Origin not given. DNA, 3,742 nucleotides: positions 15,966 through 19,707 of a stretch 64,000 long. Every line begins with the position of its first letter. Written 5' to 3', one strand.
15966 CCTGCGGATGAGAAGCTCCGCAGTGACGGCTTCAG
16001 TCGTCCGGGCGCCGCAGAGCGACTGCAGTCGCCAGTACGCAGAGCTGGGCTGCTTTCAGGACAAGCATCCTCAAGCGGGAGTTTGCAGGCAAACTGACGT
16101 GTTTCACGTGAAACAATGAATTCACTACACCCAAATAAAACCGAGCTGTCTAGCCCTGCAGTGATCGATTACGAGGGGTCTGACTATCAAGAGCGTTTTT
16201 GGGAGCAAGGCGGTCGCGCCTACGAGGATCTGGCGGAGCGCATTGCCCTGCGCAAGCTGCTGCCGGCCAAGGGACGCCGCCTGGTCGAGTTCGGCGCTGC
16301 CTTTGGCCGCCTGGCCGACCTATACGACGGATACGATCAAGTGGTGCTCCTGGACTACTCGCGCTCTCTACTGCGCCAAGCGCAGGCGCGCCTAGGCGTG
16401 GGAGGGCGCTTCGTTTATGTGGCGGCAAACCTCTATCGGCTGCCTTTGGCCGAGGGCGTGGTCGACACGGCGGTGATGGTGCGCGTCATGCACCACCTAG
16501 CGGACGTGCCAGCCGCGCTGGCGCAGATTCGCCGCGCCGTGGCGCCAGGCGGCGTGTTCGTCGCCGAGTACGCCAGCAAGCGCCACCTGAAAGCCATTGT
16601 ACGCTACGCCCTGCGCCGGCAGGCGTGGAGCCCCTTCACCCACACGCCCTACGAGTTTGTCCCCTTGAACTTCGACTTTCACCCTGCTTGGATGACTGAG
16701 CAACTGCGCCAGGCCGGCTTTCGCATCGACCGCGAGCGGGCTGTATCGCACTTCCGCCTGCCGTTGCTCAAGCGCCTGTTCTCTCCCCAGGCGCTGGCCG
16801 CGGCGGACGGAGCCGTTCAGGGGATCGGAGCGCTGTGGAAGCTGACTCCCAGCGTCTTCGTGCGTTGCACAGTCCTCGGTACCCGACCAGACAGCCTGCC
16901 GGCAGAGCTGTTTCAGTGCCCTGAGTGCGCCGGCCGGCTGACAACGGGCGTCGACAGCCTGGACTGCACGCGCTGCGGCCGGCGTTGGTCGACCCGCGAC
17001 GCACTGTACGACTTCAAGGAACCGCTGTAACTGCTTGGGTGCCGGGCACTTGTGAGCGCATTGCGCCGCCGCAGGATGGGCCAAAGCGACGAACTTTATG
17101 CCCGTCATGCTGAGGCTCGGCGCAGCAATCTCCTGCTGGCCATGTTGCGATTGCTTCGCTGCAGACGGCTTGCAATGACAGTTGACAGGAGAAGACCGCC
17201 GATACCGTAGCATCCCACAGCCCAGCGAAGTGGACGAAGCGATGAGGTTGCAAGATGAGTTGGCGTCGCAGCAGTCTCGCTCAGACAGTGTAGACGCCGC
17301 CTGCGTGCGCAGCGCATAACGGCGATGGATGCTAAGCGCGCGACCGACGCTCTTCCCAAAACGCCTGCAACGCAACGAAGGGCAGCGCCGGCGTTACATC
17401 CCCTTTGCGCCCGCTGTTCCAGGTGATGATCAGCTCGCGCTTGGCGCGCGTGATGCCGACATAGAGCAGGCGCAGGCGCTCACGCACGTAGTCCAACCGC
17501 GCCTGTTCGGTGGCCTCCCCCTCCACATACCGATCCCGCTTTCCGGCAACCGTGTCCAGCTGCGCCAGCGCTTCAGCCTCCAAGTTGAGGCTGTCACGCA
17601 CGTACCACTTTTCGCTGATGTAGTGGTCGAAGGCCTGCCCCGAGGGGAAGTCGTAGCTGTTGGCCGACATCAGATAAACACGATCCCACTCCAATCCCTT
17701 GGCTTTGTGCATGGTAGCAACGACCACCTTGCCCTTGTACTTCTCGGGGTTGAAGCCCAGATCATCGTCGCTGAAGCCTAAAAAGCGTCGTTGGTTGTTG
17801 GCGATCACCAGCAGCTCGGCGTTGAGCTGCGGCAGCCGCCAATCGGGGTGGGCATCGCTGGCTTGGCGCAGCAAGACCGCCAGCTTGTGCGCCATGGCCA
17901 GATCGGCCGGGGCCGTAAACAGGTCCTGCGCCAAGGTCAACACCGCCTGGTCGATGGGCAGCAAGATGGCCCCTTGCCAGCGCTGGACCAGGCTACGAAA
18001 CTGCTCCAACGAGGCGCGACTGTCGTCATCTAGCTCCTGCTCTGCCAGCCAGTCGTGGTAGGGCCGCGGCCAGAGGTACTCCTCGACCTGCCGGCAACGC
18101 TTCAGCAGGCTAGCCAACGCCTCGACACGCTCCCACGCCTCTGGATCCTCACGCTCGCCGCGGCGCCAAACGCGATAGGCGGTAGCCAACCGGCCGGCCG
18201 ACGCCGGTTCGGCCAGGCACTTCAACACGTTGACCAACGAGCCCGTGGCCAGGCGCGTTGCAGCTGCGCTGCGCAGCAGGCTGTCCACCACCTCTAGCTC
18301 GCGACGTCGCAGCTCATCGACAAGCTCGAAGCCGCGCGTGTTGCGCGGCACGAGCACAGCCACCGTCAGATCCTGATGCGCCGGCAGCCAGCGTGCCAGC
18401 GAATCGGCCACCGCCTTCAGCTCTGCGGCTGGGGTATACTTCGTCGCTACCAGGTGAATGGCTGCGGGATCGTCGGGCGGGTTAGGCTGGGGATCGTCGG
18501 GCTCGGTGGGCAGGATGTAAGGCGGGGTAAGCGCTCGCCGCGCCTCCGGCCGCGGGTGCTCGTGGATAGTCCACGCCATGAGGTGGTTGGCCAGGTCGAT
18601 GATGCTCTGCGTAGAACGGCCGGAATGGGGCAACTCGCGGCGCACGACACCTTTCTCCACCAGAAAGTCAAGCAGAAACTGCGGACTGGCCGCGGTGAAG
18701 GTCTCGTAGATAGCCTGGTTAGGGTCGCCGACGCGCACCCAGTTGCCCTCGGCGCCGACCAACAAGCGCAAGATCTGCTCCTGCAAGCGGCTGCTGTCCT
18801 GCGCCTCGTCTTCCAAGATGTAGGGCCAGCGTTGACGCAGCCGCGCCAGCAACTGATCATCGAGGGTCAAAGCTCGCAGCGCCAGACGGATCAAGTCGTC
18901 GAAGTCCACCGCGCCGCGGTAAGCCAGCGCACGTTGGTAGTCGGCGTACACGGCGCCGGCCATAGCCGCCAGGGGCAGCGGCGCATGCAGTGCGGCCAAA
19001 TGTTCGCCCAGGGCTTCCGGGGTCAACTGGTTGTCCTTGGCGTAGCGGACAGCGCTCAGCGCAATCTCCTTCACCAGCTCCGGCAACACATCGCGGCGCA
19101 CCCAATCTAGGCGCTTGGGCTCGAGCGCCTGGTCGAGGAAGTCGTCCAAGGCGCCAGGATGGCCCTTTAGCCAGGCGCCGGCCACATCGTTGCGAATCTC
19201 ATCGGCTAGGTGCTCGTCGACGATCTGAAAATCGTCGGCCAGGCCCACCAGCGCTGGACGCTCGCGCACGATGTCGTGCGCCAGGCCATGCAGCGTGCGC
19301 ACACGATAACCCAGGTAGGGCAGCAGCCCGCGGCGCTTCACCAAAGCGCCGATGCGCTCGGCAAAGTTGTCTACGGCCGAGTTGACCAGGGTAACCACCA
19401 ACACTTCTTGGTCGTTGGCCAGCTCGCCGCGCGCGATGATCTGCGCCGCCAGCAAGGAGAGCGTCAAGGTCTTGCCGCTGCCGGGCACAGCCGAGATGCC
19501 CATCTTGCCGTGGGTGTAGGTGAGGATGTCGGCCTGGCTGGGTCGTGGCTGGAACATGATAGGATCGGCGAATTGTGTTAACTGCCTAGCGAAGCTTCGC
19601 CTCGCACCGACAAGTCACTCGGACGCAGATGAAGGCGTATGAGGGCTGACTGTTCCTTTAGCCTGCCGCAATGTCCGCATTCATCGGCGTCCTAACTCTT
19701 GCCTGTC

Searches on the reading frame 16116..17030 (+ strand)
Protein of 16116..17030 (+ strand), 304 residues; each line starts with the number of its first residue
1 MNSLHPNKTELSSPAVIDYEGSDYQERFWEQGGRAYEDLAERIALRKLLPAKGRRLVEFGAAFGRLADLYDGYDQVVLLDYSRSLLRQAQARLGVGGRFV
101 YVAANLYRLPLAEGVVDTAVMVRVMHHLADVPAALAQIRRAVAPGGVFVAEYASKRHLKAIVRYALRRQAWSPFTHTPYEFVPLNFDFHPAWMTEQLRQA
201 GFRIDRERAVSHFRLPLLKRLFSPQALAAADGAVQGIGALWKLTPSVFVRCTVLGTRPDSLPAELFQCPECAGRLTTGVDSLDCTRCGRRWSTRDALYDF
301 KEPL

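Call 34: search_protein_families(library=pfam, proteins=[window:16116-17030:+])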
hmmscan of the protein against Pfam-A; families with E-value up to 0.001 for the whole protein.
window:16116-17030:+ (304 aa): 6 families
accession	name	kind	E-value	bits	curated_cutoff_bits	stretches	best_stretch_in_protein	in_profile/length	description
PF08241.18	Methyltransf_11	-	4.8e-14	53.2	21.2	1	58-149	2-94/95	Methyltransferase domain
PF08242.18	Methyltransf_12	-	8.7e-12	46.1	30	1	57-148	1-98/98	Methyltransferase domain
PF13489.12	Methyltransf_23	-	1.8e-11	44.5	27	1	28-204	1-161/164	Methyltransferase domain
PF13649.12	Methyltransf_25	-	4.1e-11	43.9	27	1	60-146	5-97/97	Methyltransferase domain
PF13847.12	Methyltransf_31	-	1e-05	25.7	27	1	73-162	28-122/145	Methyltransferase domain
PF01209.24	Ubie_methyltran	-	1.2e-05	25.2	20.1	1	66-159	65-160/233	ubiE/COQ5 methyltransferase family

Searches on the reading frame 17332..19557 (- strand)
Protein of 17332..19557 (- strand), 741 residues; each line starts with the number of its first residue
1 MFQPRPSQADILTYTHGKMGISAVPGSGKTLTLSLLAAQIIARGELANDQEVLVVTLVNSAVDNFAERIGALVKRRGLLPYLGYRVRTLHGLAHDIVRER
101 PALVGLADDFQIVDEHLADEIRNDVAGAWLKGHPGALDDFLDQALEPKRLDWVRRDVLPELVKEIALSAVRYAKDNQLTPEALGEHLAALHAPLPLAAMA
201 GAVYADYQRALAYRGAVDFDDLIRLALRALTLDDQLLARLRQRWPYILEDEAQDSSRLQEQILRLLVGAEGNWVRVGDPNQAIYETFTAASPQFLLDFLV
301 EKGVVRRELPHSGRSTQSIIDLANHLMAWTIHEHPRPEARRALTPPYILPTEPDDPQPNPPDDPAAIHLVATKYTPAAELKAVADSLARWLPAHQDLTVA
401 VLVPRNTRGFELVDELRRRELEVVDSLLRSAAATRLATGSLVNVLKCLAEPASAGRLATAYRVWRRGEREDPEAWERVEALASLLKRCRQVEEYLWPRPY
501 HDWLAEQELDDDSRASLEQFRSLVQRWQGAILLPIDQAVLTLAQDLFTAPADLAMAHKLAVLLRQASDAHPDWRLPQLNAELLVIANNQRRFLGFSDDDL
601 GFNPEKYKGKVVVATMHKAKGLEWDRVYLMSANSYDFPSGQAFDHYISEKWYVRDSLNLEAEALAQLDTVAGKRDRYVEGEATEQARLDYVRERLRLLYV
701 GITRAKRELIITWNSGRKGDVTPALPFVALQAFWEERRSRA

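Call 34: search_protein_families(library=pfam, proteins=[window:17332-19557:-])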
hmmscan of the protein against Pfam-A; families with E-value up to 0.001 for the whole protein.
window:17332-19557:- (741 aa): 5 families
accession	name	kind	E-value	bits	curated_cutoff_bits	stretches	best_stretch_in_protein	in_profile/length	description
PF00580.27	UvrD-helicase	-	3e-44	152.2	23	1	6-298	3-266/271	UvrD/REP helicase N-terminal domain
PF13361.12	UvrD_C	-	2.9e-21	76.7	25.6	1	604-715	282-349/350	UvrD-like helicase C-terminal domain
PF13245.12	AAA_19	-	1e-10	42.3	25.1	1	14-285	9-132/134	AAA domain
PF13538.12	UvrD_C_2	-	6.8e-10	39.1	27.4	1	691-711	31-51/52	UvrD-like helicase C-terminal domain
PF13086.12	AAA_11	-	0.00025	21.4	27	1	20-71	21-74/257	AAA domain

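Call 45: find_homologous_proteins(query=window:17335-19557:-, max_evalue=1e-80)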
Query window:17335-19557:- (741 aa): 6883 proteins with E <= 1e-80 among 8000 candidates; the best 120 are listed.
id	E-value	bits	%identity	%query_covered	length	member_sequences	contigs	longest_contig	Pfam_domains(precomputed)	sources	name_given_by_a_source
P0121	0.0e+0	1642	99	100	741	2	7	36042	PF13538.13,PF13361.13,PF13245.13,PF00580.28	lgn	-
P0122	0.0e+0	1442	87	99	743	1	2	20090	PF13538.13,PF13361.13,PF13245.13,PF00580.28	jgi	jgi:DNA helicase-2/ATP-dependent DNA helicase PcrA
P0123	0.0e+0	1259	77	99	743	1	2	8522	PF13538.13,PF13361.13,PF13245.13,PF00580.28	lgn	-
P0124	0.0e+0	1128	71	99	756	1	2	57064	PF13538.13,PF13361.13,PF13245.13,PF00580.28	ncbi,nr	ncbi:MAG: ATP-dependent helicase [Caldilineales bacterium]|nr:ATP-dependent helicase [Caldilineales 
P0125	0.0e+0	1127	72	98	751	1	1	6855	PF13538.13,PF13361.13,PF13245.13,PF00580.28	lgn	-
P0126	0.0e+0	1106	68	99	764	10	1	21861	PF13538.13,PF13361.13,PF13245.13,PF00580.28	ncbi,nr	ncbi:MAG: ATP-dependent helicase [Anaerolineae bacterium]|nr:ATP-dependent helicase [Anaerolineae ba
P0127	0.0e+0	1104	69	99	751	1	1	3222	PF13538.13,PF13361.13,PF13245.13,PF00580.28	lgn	-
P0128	0.0e+0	1100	68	99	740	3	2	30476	PF13538.13,PF13361.13,PF13245.13,PF00580.28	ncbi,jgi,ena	jgi:DNA helicase II / ATP-dependent DNA helicase PcrA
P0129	0.0e+0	1097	67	99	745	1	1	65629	PF13538.13,PF13361.13,PF13245.13,PF00580.28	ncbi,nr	ncbi:MAG: ATP-dependent helicase [Chloroflexota bacterium]|nr:ATP-dependent helicase [Chloroflexota 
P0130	0.0e+0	1093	68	100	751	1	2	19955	PF13538.13,PF13361.13,PF13245.13,PF00580.28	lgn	-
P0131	0.0e+0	1093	67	99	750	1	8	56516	PF13538.13,PF13361.13,PF13245.13,PF00580.28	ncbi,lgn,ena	ncbi:MAG: ATP-dependent helicase [Anaerolineae bacterium]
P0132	0.0e+0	1092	67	99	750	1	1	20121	PF13538.13,PF13361.13,PF13245.13,PF00580.28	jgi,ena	-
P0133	0.0e+0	1091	67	99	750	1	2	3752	PF13538.13,PF13361.13,PF13245.13,PF00580.28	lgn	-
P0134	0.0e+0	1088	68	99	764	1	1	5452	PF13538.13,PF13361.13,PF13245.13,PF00580.28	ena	-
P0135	0.0e+0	1088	68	99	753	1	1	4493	PF13538.13,PF13361.13,PF13245.13,PF00580.28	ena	-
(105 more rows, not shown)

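Call 46: find_encoding_contigs(protein=P0121, flank=10000, max_places=10)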
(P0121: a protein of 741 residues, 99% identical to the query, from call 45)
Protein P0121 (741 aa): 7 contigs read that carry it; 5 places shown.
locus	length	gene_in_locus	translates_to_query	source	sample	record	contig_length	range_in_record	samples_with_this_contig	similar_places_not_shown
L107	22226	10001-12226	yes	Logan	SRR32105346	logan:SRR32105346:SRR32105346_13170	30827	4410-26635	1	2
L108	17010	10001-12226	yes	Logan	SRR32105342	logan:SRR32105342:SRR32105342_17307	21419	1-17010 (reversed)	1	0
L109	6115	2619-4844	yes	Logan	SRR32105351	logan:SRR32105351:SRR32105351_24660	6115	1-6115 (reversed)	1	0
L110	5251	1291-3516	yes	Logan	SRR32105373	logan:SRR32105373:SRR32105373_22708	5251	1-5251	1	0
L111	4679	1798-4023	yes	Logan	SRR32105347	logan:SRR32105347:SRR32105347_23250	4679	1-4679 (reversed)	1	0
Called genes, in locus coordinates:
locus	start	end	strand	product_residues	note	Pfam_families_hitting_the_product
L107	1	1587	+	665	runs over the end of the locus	PF00246:Peptidase_M14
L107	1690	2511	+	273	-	PF00132:Hexapep, PF14602:Hexapep_2 (weak)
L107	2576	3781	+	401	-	PF00535:Glycos_transf_2, PF10111:Glyco_tranf_2_2 (weak), PF13641:Glyco_tranf_2_3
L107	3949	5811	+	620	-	PF04055:Radical_SAM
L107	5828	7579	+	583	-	PF04932:Wzy_C, PF14559:TPR_19 (faint)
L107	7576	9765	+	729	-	-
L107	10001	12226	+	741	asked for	PF00580:UvrD-helicase, PF13245:AAA_19, PF13361:UvrD_C, PF13538:UvrD_C_2 (faint)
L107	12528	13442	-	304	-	PF13489:Methyltransf_23, PF01209:Ubie_methyltran (weak), PF08241:Methyltransf_11, PF08242:Methyltransf_12, PF13649:Methyltransf_25, PF13847:Methyltransf_31 (weak)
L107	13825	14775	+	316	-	PF20030:bpMoxR, PF00004:AAA (weak), PF07726:AAA_3, PF07728:AAA_5, PF17863:AAA_lid_2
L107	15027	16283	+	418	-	PF01882:DUF58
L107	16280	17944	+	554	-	PF13559:DUF4129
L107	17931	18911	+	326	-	PF24400:DUF7544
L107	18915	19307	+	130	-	PF00892:EamA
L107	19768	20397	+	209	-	PF00440:TetR_N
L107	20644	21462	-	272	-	PF01476:LysM, PF23446:LysM1_NFP_LYK (faint), PF23472:LysM2_CERK1_LYK3_4_5 (faint), PF01476:LysM, PF23473:LysM3_LYK4_5, PF01476:LysM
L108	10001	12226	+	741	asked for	PF00580:UvrD-helicase, PF13245:AAA_19, PF13361:UvrD_C, PF13538:UvrD_C_2 (faint)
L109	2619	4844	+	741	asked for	PF00580:UvrD-helicase, PF13245:AAA_19, PF13361:UvrD_C, PF13538:UvrD_C_2 (faint)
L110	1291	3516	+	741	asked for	PF00580:UvrD-helicase, PF13245:AAA_19, PF13361:UvrD_C, PF13538:UvrD_C_2 (faint)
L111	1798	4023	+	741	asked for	PF00580:UvrD-helicase, PF13245:AAA_19, PF13361:UvrD_C, PF13538:UvrD_C_2 (faint)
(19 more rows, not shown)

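Call 47: find_encoding_contigs(protein=P0122, flank=10000, max_places=4)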
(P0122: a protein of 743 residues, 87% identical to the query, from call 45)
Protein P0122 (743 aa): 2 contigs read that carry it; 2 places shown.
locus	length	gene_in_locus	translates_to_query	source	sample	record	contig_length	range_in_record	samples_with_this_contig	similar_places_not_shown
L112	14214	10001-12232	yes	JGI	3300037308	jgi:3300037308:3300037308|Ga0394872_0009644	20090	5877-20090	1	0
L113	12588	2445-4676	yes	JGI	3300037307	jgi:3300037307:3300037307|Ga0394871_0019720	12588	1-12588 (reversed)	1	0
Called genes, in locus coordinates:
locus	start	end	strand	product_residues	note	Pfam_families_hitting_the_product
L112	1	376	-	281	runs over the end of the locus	PF00512:HisKA, PF02518:HATPase_c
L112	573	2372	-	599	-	-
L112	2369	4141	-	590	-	PF00176:SNF2-rel_dom, PF00270:DEAD (weak), PF04851:ResIII, PF00271:Helicase_C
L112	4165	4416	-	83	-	-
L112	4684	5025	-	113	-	PF11376:DUF3179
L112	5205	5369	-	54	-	-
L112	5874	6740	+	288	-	PF02548:Pantoate_transf, PF13714:PEP_mutase (weak)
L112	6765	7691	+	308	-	PF02558:ApbA, PF08546:ApbA_C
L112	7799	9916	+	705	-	-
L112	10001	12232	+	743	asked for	PF00580:UvrD-helicase, PF13245:AAA_19, PF13361:UvrD_C, PF13538:UvrD_C_2 (faint)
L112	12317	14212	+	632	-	?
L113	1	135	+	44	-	?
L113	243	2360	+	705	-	-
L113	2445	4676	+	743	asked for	PF00580:UvrD-helicase, PF13245:AAA_19, PF13361:UvrD_C, PF13538:UvrD_C_2 (faint)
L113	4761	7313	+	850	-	PF13231:PMT_2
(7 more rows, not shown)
